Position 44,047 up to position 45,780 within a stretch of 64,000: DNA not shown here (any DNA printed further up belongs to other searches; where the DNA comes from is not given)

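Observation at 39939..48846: Candidate polyprenyl-phosphate-dependent cell-envelope glycosylation / CDP-alcohol polymer cluster next to tRNA-Met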

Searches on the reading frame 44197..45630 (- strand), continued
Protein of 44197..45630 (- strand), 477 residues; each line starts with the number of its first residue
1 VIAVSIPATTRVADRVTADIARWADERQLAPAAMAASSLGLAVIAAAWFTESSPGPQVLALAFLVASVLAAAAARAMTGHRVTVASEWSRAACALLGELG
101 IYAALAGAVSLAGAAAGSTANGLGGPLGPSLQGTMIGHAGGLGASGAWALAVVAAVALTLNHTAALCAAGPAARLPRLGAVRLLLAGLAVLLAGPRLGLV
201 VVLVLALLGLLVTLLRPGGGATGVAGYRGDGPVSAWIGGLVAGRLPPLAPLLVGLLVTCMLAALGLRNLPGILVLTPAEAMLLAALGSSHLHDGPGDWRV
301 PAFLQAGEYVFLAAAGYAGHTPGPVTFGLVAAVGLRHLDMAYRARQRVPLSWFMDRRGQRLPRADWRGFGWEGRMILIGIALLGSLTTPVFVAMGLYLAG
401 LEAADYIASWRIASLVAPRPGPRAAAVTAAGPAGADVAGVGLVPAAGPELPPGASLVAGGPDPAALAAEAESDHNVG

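Call 35: predict_structure(alignment_id=A1)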
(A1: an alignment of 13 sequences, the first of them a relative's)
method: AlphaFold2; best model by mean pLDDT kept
length: 444 residues; sequences in the alignment: 13
mean_pLDDT: 49.4   pTM: 0.51
mean pLDDT of the five models: 49.4, 46.3, 44.0, 43.7, 42.3
residues with pLDDT >= 90: 0; 70-90: 2; 50-70: 199; < 50: 243
segments of 3 or more residues with pLDDT < 50: 1-20, 40-49, 85-95, 100-108, 137-151, 153-158, 161-163, 184-219, 221-223, 225-250, 252-262, 325-336, 376-444
pLDDT, mean of each block of 10 residues (from residue 1): 40 45 51 51 48 57 58 57 49 46 46 63 65 52 42 47 51 57 47 41 40 43 48 40 46 46 53 62 65 68 64 53 47 45 58 58 54 50 41 38 31 33 36 42 35
secondary structure, 60 per line:
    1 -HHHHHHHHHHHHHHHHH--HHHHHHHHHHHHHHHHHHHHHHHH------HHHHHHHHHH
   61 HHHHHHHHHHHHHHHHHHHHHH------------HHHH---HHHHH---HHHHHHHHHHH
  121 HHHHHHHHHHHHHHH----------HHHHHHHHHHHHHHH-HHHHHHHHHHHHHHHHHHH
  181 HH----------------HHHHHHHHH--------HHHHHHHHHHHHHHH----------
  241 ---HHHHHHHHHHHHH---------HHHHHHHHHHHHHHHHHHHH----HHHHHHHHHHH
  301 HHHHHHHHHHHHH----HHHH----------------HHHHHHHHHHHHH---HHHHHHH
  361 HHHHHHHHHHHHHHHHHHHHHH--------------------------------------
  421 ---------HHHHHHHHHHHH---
elements in order: H2-18 H21-44 H51-82 H95-98 H102-106 H110-135 H146-160 H162-182 H199-207 H216-230 H244-256 H266-285 H290-313 H318-321 H338-350 H354-382 H430-441

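Call 38: search_protein_representatives(alignment_id=A1)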
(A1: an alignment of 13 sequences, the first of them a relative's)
Query: 13 sequences, 445 profile positions. Proteins with E-value up to 0.001 (for the whole library): 553; up to 1e-10: 333; up to 1e-30: 181. The best 150 are listed.
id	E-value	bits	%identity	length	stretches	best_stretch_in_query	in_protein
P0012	5.1e-173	592.5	-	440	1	9-432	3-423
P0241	6.9e-172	588.8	-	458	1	4-432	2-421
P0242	6.7e-118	410.9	-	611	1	10-426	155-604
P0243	1.2e-117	410.1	-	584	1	15-425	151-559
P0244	1.7e-116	406.2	-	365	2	141-426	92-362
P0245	5.9e-105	368.2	-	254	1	165-432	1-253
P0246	4.9e-102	358.6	-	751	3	230-366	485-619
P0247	1.7e-87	310.7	-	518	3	233-378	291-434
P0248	7.1e-87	308.6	-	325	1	124-427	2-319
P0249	1.1e-84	301.3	-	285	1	149-426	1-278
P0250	5.4e-82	292.5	-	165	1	275-434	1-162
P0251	7.8e-79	282.1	-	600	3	184-429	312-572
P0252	4.0e-78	279.8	-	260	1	165-348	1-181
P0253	7.3e-75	269.0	-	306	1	15-264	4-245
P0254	6.4e-74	265.9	-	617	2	149-427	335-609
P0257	1.3e-71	258.3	-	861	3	188-433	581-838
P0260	1.5e-66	241.6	-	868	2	185-433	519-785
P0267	6.5e-62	226.4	-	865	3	182-426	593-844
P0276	2.0e-56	208.3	-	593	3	187-425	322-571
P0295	1.6e-51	192.1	-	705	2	233-422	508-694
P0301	3.2e-50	187.8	-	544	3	142-424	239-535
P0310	2.2e-48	181.8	-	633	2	238-422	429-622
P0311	3.5e-48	181.1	-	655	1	20-422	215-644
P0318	1.9e-47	178.7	-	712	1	9-425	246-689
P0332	3.2e-45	171.4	-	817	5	237-354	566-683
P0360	5.2e-42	160.8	-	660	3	149-423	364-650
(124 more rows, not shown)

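Call 41: search_protein_families(library=pfam, alignment_id=A3, max_evalue=0.001)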
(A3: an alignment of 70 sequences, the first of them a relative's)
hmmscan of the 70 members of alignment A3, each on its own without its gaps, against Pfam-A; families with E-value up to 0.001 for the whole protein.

A. member 1, P0242 (611 aa): 0 families

B. families by the number of members that match (of 70 scanned): 3 families
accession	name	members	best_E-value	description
PF19365.4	DUF5941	35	1.7e-23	Family of unknown function (DUF5941)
PF01066.26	CDP-OH_P_transf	4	2.3e-12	CDP-alcohol phosphatidyltransferase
PF02095.21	Extensin_1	1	0.00035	Extensin-like protein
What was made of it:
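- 44197..45630 (-): DUF5941 membrane protein, 477 aa. The N-terminal domain (aa ~20-175) is a degenerate CDP-alcohol phosphotransferase-like domain. The C-terminal DUF5941 domain (aa ~225-420) carries the motifs YRGDG, GRLPP, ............, QxxEY, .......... and GWEGRM; residues >=93% identical across 52 sequences lie within them. Four of 70 long family members carry PF01066 (call 41).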

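Call 44: find_encoding_contigs(protein=P0276, flank=8000, max_places=3)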
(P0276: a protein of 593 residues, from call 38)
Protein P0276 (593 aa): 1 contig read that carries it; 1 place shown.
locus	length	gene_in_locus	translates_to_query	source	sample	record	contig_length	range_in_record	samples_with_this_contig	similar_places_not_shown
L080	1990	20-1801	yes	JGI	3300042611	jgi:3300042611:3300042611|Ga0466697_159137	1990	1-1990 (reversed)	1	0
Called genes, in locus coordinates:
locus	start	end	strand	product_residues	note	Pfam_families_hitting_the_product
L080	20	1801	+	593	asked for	PF01066:CDP-OH_P_transf, PF19365:DUF5941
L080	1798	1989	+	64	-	?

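Call 45: list_cluster_members(proteins=[P0267, P0257, P0251, P0310, P0332, P0301, P0318, P0295, P0311, P0260])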
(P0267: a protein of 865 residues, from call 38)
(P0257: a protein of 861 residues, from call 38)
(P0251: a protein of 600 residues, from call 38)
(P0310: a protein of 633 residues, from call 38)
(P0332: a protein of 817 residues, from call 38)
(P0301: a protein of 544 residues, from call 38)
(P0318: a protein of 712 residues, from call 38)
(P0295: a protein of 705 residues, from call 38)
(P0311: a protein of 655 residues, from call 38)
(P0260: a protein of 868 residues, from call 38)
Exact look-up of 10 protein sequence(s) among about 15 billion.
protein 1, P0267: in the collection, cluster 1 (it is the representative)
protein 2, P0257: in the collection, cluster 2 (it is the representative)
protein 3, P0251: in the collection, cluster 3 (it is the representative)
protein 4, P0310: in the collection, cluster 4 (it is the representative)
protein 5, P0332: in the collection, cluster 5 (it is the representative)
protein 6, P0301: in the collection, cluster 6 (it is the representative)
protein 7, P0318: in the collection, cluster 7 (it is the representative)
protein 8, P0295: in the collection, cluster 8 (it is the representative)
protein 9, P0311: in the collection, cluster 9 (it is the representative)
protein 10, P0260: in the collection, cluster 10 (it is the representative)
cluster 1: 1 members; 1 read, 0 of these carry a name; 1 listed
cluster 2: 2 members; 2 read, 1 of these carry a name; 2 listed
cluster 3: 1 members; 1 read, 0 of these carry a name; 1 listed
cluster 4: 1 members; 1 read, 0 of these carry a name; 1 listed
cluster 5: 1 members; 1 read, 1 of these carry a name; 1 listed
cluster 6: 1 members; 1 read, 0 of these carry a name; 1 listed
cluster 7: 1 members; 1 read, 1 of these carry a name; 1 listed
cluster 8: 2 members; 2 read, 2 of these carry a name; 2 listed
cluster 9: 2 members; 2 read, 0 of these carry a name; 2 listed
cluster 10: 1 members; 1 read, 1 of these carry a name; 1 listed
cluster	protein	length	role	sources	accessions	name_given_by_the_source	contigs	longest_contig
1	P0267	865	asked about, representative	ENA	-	-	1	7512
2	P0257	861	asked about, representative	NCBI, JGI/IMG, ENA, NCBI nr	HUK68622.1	MAG TPA: DUF5941 domain-containing protein [Streptosporangiaceae bacterium] | DUF5941 domain-containing protein [Streptosporangiaceae bacterium]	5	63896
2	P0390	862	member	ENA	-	-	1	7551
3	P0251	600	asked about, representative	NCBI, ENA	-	-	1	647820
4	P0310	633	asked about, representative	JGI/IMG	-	-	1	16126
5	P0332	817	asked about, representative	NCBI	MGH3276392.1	MAG: DUF5941 domain-containing protein [Streptosporangiaceae bacterium]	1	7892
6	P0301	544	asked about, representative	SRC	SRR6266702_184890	-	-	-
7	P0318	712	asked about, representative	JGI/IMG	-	hypothetical protein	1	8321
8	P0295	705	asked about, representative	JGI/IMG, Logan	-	hypothetical protein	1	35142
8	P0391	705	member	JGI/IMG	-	Family of unknown function (DUF5941)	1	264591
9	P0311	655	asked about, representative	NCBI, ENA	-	-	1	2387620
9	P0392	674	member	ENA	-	-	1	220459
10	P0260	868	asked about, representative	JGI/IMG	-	Family of unknown function (DUF5941)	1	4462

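Call 46: find_encoding_contigs(protein=P0257, flank=10000, max_places=2)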
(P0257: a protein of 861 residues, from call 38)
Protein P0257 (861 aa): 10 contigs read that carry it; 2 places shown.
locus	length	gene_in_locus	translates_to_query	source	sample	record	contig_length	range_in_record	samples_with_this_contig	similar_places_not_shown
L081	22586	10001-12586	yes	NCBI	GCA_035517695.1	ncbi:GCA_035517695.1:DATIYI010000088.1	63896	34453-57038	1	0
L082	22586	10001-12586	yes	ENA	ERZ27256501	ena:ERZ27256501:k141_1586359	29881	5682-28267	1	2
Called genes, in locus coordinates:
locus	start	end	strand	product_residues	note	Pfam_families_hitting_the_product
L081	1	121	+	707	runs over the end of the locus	PF03190:Thioredox_DsbH, PF13899:Thioredoxin_7, PF13098:Thioredoxin_2 (faint)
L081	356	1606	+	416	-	PF00877:NLPC_P60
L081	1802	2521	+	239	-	PF27105:Rv1265_N, PF27540:Mb1296_C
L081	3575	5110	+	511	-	PF01293:PEPCK_ATP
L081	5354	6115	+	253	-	PF01255:Prenyltransf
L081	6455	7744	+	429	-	PF13638:PIN_4, PF02562:PhoH, PF13604:AAA_30 (weak)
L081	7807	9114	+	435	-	PF13506:Glyco_transf_21, PF00535:Glycos_transf_2, PF13641:Glyco_tranf_2_3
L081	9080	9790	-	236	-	PF01128:IspD, PF12804:NTP_transf_3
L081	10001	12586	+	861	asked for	PF01066:CDP-OH_P_transf, PF19365:DUF5941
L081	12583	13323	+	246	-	PF00483:NTP_transferase, PF12804:NTP_transf_3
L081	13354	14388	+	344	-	PF13685:Fe-ADH_2, PF00465:Fe-ADH (weak)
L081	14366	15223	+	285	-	PF01066:CDP-OH_P_transf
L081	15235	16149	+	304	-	PF00535:Glycos_transf_2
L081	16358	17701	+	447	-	PF09594:GT87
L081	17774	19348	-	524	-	PF03816:LytR_cpsA_psr, PF13399:LytR_C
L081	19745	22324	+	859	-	-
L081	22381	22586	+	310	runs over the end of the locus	PF13641:Glyco_tranf_2_3, PF00535:Glycos_transf_2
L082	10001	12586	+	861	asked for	PF01066:CDP-OH_P_transf, PF19365:DUF5941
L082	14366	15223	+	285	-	PF01066:CDP-OH_P_transf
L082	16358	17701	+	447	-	PF09594:GT87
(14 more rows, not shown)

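Call 47: find_encoding_contigs(protein=P0311, flank=10000, max_places=2)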
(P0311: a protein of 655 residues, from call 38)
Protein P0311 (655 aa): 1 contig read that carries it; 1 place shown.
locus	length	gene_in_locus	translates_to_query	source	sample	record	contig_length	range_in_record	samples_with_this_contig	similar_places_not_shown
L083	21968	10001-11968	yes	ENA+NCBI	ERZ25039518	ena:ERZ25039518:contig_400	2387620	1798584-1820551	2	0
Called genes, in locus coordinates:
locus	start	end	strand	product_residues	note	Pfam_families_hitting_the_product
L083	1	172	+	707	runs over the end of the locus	PF03190:Thioredox_DsbH, PF13899:Thioredoxin_7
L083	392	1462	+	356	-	-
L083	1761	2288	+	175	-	PF27105:Rv1265_N, PF27540:Mb1296_C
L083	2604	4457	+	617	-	PF17297:PEPCK_N, PF00821:PEPCK_GTP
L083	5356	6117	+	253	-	PF01255:Prenyltransf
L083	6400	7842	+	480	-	PF13638:PIN_4, PF02562:PhoH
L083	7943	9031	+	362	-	PF13506:Glyco_transf_21, PF13641:Glyco_tranf_2_3, PF00535:Glycos_transf_2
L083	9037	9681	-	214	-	PF01128:IspD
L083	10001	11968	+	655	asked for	PF19365:DUF5941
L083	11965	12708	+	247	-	PF00483:NTP_transferase, PF12804:NTP_transf_3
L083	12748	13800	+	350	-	PF00465:Fe-ADH, PF13685:Fe-ADH_2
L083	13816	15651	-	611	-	-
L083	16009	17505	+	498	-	-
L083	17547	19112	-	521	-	PF03816:LytR_cpsA_psr, PF13399:LytR_C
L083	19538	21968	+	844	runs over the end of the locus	-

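Call 48: find_encoding_contigs(protein=P0251, flank=10000, max_places=2)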
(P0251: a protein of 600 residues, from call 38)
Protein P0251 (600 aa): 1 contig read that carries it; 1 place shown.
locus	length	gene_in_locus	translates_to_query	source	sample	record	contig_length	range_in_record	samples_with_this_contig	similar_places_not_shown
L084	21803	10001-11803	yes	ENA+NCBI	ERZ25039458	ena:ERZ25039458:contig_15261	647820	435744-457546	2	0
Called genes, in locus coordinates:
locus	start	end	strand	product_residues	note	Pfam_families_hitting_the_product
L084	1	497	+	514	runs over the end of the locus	PF01293:PEPCK_ATP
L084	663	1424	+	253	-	PF01255:Prenyltransf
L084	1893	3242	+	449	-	PF13638:PIN_4, PF02562:PhoH, PF13604:AAA_30 (weak)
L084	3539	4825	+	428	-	PF13546:DDE_5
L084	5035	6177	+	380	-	PF13506:Glyco_transf_21, PF00535:Glycos_transf_2, PF13641:Glyco_tranf_2_3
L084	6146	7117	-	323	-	PF01128:IspD, PF12804:NTP_transf_3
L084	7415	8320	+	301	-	-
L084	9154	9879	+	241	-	-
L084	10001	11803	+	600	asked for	PF01066:CDP-OH_P_transf (weak), PF19365:DUF5941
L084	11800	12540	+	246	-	PF00483:NTP_transferase, PF12804:NTP_transf_3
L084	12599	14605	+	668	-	-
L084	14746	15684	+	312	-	PF00535:Glycos_transf_2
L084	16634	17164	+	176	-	-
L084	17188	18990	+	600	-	PF13360:PQQ_2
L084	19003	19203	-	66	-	-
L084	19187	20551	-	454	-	PF03816:LytR_cpsA_psr, PF13399:LytR_C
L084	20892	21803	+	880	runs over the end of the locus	-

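Call 58: search_protein_families(library=ncbifam, proteins=[L081:12583-13323:+, L081:13354-14388:+, L081:14366-15223:+, L081:15235-16149:+, L081:9080-9790:-, P0257, L081:16358-17701:+, L083:13816-15651:-, L083:16009-17505:+, L084:12599-14605:+], max_evalue=0.000001)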
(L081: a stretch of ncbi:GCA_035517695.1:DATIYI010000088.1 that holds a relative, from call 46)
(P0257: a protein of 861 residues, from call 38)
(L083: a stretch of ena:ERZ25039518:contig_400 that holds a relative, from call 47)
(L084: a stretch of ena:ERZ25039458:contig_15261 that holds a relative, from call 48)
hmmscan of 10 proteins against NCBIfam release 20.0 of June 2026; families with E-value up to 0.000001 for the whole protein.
L081:12583-13323:+ (246 aa): 9 families
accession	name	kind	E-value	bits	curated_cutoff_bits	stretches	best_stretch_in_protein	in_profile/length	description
NF041313.1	UDPGP_AglF_Halo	equivalog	1.1e-14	54.4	400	1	1-180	1-175/234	UTP--glucose-1-phosphate uridylyltransferase AglF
TIGR03992.1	Arch_glmU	subfamily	6.1e-14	51.7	292.1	1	1-120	1-116/393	bifunctional sugar-1-phosphate nucleotidylyltransferase/acetyltransferase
TIGR01208.1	rmlA_long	equivalog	4.3e-13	48.9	320.25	1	3-239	2-230/353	glucose-1-phosphate thymidylyltransferase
NF041135.1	IPPtranDIPPsyn_Thcocales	equivalog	6.9e-11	41.8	580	1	3-114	3-105/419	bifunctional L-myo-inositol-1-phosphate cytidylyltransferase/CDP-L-myo-inositol myo-inositolphosphotransferase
NF045761.1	NAMPUrTaseMurU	equivalog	5.2e-10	39.6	250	1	3-116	3-113/226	N-acetylmuramate alpha-1-phosphate uridylyltransferase MurU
NF045697.1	MurNAcPUrMurU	equivalog_domain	4.6e-09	36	370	1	4-189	1-185/229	N-acetylmuramate alpha-1-phosphate uridylyltransferase MurU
NF045782.1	NicBOxredNboR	equivalog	1.2e-07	31.6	260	1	3-73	11-75/206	nicotine blue oxidoreductase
NF041173.1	Sug_nt_acttase_Thmprot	equivalog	1.9e-07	30.4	600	1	1-118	1-114/405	bifunctional sugar-1-phosphate nucleotidylyltransferase/acetyltransferase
NF052502.1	man1P_GTase_Rv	exception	2.5e-07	29.9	440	1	4-138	4-134/352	mannose-1-phosphate guanylyltransferase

L081:13354-14388:+ (344 aa): 4 families
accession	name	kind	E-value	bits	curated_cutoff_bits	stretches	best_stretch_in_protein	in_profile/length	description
NF002022.0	PRK00843.1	equivalog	3.3e-72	243.4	413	1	53-335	62-344/350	NAD(P)-dependent glycerol-1-phosphate dehydrogenase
NF006941.0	PRK09423.1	subfamily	4.1e-16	58.8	336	1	68-306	74-322/367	glycerol dehydrogenase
NF053832.1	GlycoaldRedHalo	equivalog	1.6e-13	50.6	550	1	68-304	74-320/363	glycolaldehyde reductase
NF047954.1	PrpdilGlycDhGldA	equivalog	5.8e-13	48.8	700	1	69-296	75-312/365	bifunctional L-1,2-propanediol dehydrogenase/glycerol dehydrogenase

L081:14366-15223:+ (285 aa): 3 families
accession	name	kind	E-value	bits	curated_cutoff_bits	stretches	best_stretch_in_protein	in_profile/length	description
NF040950.1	archin_ph_syn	equivalog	3e-09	37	180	1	43-135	18-108/191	archaetidylinositol phosphate synthase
NF045883.1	PIPSynth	equivalog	5.5e-09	36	170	1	33-152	8-121/197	phosphatidylinositol phosphate synthase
NF041135.1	IPPtranDIPPsyn_Thcocales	equivalog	1.9e-07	30.5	580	1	50-134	251-331/419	bifunctional L-myo-inositol-1-phosphate cytidylyltransferase/CDP-L-myo-inositol myo-inositolphosphotransferase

L081:15235-16149:+ (304 aa): 3 families
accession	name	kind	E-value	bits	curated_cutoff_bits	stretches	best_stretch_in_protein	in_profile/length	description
TIGR03965.1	mycofact_glyco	equivalog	1.2e-13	50.7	280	1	24-213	77-280/467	mycofactocin biosynthesis glycosyltransferase MftF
NF041875.1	EPS_EpsD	equivalog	1.4e-12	47.7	370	1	23-215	2-208/325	exopolysaccharide biosynthesis glycosyltransferase EpsD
NF041394.1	GtaseAglG_Halo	equivalog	8.8e-07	28.5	440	0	23-111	4-101/304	glucosyl-dolichyl phosphate glucuronosyltransferase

L081:9080-9790:- (236 aa): 10 families
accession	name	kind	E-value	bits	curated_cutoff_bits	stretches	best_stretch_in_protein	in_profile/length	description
TIGR00453.1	ispD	equivalog_domain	5.6e-55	186.1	181.3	1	5-226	2-219/219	2-C-methyl-D-erythritol 4-phosphate cytidylyltransferase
NF001186.0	PRK00155.2-3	equivalog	3.4e-47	160.8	253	1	2-227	4-223/224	2-C-methyl-D-erythritol 4-phosphate cytidylyltransferase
NF001183.0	PRK00155.1-3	subfamily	1.5e-39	135.7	166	1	4-230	3-235/237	D-ribitol-5-phosphate cytidylyltransferase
NF006899.0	PRK09382.1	equivalog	1.7e-38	132.8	417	1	4-230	8-224/387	bifunctional 2-C-methyl-D-erythritol 4-phosphate cytidylyltransferase/2-C-methyl-D-erythritol 2,4-cyclodiphosphate synthase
NF009924.0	PRK13385.1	subfamily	8.8e-38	130.2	342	1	6-230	6-227/230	2-C-methyl-D-erythritol 4-phosphate cytidylyltransferase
TIGR03310.1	matur_MocA_YgfJ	equivalog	9.4e-08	32.2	186.45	1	6-128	3-120/188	molybdenum cofactor cytidylyltransferase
TIGR00454.1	TIGR00454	hypoth_equivalog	2.6e-07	30.7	174.7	1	5-56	3-52/183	TIGR00454 family protein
NF010933.0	PRK14353.1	equivalog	3.4e-07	29.2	505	1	3-131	6-132/453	bifunctional UDP-N-acetylglucosamine diphosphorylase/glucosamine-1-phosphate N-acetyltransferase GlmU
TIGR01173.1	glmU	equivalog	4.3e-07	29.1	366.85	1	5-132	3-125/452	bifunctional UDP-N-acetylglucosamine diphosphorylase/glucosamine-1-phosphate N-acetyltransferase GlmU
NF010932.0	PRK14352.1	equivalog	7.4e-07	28.2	611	1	4-133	8-135/488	bifunctional UDP-N-acetylglucosamine diphosphorylase/glucosamine-1-phosphate N-acetyltransferase GlmU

P0257 (861 aa): 3 families
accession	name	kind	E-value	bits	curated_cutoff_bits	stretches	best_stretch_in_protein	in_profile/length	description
NF040950.1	archin_ph_syn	equivalog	2.7e-12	46.9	180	1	378-473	13-106/191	archaetidylinositol phosphate synthase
NF045883.1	PIPSynth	equivalog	3.8e-11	43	170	1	380-490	14-122/197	phosphatidylinositol phosphate synthase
NF041135.1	IPPtranDIPPsyn_Thcocales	equivalog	1e-07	31.3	580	1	387-489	248-343/419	bifunctional L-myo-inositol-1-phosphate cytidylyltransferase/CDP-L-myo-inositol myo-inositolphosphotransferase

L081:16358-17701:+ (447 aa): 0 families

L083:13816-15651:- (611 aa): 0 families

L083:16009-17505:+ (498 aa): 0 families

L084:12599-14605:+ (668 aa): 7 families
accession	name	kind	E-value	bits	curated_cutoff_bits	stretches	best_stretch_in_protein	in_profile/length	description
NF002022.0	PRK00843.1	equivalog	9.2e-59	199.2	413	1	48-296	50-299/350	NAD(P)-dependent glycerol-1-phosphate dehydrogenase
NF006941.0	PRK09423.1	subfamily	1e-13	50.9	336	1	74-206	74-211/367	glycerol dehydrogenase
NF047954.1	PrpdilGlycDhGldA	equivalog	1.3e-12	47.7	700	1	75-207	75-212/365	bifunctional L-1,2-propanediol dehydrogenase/glycerol dehydrogenase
NF053832.1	GlycoaldRedHalo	equivalog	1.1e-10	41.3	550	1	74-176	74-179/363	glycolaldehyde reductase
NF040950.1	archin_ph_syn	equivalog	7.3e-09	35.8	180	1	386-473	18-103/191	archaetidylinositol phosphate synthase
NF045883.1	PIPSynth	equivalog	6.9e-08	32.4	170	1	379-511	11-135/197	phosphatidylinositol phosphate synthase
NF041135.1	IPPtranDIPPsyn_Thcocales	equivalog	3e-07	29.8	580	1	393-478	251-332/419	bifunctional L-myo-inositol-1-phosphate cytidylyltransferase/CDP-L-myo-inositol myo-inositolphosphotransferase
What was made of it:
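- CDP-APs are mostly phospholipid head-group enzymes, and intact relatives resemble PIP synthase (call 58).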

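Call 69: search_solved_structures(query=A3, max_evalue=10)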
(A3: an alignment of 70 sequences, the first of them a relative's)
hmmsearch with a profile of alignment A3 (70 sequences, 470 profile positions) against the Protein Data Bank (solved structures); distinct sequences matched with E-value up to 10: 1.
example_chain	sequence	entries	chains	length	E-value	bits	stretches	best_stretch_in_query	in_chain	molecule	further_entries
2n90_A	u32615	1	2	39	1.1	10.9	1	413-436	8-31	High affinity nerve growth factor receptor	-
